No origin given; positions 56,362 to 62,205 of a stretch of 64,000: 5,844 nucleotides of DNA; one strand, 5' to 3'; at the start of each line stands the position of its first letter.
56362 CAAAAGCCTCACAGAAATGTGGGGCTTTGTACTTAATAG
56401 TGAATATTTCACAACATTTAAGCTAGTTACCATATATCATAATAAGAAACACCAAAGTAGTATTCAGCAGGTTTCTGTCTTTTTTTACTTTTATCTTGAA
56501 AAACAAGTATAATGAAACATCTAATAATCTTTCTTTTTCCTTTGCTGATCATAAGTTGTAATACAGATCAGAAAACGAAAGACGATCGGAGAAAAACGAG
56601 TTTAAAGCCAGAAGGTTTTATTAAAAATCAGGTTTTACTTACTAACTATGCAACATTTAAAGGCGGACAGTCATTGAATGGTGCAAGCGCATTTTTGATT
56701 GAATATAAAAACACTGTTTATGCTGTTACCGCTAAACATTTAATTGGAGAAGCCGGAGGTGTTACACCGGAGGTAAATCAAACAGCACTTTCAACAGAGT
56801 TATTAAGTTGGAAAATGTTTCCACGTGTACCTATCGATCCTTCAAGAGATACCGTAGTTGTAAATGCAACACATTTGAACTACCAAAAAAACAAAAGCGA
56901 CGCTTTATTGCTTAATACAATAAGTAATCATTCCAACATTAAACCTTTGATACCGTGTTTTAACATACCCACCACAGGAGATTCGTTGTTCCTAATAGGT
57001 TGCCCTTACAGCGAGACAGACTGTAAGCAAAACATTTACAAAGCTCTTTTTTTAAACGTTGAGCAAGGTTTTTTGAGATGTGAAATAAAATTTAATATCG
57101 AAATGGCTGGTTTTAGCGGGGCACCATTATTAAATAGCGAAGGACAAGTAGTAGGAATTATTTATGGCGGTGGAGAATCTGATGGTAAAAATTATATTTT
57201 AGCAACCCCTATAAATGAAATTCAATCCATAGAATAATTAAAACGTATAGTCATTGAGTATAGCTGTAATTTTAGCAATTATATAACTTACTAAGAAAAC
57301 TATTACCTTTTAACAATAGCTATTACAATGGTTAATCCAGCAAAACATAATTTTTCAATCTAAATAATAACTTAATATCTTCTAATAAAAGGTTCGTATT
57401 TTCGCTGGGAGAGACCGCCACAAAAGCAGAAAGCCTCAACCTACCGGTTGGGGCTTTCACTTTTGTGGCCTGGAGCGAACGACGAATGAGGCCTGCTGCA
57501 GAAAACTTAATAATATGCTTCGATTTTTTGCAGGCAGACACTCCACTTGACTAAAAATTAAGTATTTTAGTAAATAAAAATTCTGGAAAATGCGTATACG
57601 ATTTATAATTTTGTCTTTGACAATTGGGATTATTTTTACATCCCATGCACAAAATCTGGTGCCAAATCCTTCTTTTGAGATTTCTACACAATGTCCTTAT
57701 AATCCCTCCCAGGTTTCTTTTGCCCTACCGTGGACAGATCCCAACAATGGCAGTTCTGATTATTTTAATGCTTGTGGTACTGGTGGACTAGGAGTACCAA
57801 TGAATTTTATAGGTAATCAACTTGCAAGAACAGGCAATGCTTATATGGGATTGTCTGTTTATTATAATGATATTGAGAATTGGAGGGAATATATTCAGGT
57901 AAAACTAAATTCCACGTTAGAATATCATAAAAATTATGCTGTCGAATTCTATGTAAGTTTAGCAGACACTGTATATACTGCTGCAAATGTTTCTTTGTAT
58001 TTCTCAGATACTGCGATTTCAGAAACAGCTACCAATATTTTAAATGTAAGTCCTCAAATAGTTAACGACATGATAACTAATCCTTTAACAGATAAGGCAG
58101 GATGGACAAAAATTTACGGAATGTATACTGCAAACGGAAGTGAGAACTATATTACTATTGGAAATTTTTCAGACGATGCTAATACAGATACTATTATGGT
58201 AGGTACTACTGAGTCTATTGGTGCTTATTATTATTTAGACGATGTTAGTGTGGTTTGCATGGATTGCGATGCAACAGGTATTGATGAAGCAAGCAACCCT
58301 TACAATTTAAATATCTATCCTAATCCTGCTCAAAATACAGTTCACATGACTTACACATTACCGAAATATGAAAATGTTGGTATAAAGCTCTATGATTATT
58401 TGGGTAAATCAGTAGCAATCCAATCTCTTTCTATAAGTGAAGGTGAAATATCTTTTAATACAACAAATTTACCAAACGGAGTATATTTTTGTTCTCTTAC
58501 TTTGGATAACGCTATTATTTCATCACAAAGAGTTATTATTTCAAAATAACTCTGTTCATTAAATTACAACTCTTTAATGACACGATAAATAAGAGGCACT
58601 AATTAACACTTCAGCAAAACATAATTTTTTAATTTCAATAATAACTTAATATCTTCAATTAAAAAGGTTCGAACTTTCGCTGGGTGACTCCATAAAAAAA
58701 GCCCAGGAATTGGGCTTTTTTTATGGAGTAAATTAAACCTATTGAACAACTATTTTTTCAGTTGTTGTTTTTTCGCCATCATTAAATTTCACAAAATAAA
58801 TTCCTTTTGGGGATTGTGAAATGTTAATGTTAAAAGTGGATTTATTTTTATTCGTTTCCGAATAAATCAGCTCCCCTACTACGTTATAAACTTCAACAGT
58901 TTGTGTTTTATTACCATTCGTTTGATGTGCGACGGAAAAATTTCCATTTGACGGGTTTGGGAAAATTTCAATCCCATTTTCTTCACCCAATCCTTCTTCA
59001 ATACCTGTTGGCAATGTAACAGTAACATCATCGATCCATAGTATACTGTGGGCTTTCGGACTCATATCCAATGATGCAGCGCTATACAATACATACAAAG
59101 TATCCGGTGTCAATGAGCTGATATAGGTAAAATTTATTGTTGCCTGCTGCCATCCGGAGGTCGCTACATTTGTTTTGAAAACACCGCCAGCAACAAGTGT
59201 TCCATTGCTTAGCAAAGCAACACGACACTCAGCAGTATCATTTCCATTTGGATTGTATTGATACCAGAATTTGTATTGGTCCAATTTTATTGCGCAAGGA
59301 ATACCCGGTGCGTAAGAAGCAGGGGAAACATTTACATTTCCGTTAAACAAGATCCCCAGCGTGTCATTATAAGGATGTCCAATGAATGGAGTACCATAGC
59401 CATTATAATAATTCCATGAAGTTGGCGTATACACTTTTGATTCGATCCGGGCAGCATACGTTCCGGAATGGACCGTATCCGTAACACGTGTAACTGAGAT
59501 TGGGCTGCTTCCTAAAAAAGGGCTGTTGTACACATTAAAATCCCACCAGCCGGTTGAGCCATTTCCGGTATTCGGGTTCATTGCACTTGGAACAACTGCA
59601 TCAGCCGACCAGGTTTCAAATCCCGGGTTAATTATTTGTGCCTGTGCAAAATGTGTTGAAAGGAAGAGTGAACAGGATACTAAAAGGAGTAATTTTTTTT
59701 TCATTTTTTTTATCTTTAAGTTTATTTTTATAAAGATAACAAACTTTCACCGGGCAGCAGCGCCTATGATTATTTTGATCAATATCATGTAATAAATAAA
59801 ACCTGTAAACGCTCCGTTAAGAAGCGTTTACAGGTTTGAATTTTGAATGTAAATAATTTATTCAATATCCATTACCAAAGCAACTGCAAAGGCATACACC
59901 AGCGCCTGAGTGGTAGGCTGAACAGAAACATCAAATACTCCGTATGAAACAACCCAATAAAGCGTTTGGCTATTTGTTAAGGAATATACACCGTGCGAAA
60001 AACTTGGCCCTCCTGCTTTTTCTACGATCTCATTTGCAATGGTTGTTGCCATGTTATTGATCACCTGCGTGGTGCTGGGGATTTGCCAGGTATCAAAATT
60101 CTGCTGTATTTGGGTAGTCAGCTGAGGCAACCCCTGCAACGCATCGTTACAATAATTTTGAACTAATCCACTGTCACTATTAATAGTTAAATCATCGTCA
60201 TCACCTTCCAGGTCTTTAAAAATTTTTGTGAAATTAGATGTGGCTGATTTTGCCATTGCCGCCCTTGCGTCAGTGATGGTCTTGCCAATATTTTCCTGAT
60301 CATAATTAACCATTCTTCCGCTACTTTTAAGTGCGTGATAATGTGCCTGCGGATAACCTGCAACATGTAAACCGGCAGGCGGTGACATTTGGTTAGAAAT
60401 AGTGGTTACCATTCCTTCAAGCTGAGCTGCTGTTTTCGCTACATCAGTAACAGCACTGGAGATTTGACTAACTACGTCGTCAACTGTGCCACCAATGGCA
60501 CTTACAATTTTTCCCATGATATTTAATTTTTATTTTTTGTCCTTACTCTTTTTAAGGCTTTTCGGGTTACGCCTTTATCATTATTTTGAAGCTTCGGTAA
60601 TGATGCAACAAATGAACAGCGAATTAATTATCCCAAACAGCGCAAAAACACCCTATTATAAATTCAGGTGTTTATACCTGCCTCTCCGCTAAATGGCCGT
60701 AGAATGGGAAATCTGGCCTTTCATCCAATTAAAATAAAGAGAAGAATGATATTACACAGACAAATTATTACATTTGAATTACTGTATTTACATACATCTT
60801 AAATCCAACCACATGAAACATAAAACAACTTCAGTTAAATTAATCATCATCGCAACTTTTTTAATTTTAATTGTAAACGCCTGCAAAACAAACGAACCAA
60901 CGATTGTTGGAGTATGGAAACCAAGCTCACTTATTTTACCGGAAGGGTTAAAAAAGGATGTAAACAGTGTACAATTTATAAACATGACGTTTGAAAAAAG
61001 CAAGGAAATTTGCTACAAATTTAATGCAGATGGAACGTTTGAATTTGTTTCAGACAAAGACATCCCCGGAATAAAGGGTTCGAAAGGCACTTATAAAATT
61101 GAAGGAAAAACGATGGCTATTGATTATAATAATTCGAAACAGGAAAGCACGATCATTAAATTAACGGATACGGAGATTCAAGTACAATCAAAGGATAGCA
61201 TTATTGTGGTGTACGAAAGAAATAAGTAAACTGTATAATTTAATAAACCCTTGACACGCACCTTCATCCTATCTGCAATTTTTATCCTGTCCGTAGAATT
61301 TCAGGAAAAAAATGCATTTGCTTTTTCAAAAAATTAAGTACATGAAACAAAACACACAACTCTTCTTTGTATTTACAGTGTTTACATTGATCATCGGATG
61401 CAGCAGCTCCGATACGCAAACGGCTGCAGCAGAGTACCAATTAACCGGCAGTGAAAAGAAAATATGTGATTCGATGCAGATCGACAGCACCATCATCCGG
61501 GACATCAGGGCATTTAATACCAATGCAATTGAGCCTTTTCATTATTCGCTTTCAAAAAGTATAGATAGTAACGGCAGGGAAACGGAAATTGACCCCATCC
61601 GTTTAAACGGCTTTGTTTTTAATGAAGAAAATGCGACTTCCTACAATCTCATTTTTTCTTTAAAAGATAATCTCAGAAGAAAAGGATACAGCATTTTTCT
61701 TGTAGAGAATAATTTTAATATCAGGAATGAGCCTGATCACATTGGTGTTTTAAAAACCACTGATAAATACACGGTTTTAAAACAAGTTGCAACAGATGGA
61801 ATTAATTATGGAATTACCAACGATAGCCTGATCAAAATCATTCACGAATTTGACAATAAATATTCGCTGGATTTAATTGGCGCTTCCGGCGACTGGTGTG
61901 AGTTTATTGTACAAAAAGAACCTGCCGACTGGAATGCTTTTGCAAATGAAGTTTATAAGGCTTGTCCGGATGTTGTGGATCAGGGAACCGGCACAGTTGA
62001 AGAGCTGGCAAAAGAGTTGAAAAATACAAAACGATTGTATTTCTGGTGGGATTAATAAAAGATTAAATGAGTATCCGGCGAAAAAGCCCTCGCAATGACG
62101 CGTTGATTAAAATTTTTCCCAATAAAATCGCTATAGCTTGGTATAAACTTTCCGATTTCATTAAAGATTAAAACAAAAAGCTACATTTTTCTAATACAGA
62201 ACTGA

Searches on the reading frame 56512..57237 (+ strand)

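Call 70: search_protein_families(library=pfam, proteins=[window:56512-57237:+], max_evalue=0.00001)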
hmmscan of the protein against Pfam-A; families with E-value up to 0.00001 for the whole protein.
window:56512-57237:+ (241 aa): 1 family
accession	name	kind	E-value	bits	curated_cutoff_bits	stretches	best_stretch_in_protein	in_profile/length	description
PF13365.12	Trypsin_2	-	5.4e-09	37.4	27.6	1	59-216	2-144/144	Trypsin-like peptidase domain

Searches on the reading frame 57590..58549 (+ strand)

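Call 70: search_protein_families(library=pfam, proteins=[window:57590-58549:+], max_evalue=0.00001)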
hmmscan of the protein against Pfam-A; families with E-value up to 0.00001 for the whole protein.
window:57590-58549:+ (319 aa): 1 family
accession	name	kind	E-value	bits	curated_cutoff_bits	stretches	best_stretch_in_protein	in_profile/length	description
PF18962.6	Por_Secre_tail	-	6e-13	49.3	27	1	242-317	1-75/75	Secretion system C-terminal sorting domain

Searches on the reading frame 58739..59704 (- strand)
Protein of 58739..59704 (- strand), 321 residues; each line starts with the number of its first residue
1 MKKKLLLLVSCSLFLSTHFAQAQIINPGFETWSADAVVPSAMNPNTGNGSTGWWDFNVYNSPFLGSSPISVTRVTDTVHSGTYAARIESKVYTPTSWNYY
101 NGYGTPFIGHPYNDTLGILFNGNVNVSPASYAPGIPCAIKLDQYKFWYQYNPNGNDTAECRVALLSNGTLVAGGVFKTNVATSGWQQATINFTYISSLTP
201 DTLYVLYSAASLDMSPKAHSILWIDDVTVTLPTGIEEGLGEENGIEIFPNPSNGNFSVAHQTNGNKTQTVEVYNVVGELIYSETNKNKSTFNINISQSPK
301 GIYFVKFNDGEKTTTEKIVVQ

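Call 70: search_protein_families(library=pfam, proteins=[window:58739-59704:-], max_evalue=0.00001)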
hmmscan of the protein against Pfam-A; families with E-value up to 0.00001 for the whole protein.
window:58739-59704:- (321 aa): 1 family
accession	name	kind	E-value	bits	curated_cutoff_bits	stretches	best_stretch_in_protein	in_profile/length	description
PF18962.6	Por_Secre_tail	-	1.5e-17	64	27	1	247-320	1-75/75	Secretion system C-terminal sorting domain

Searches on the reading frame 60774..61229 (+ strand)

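Call 70: search_protein_families(library=pfam, proteins=[window:60774-61229:+], max_evalue=0.00001)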
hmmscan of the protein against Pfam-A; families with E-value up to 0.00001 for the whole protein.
window:60774-61229:+ (151 aa): 2 families
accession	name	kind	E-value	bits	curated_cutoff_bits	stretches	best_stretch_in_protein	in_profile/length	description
PF13648.12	Lipocalin_4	-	2.8e-08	35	22.4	1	44-136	1-88/89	Lipocalin-like domain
PF18692.7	DUF5640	-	6.7e-06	26.3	28.5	1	75-124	11-55/85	Family of unknown function (DUF5640)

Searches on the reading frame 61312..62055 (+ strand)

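Call 70: search_protein_families(library=pfam, proteins=[window:61312-62055:+], max_evalue=0.00001)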
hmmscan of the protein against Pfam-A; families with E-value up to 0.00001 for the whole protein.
window:61312-62055:+ (247 aa): 1 family
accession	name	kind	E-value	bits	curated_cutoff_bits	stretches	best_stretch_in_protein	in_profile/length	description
PF14062.11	DUF4253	-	2.4e-27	95.6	27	1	144-247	2-109/109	Domain of unknown function (DUF4253)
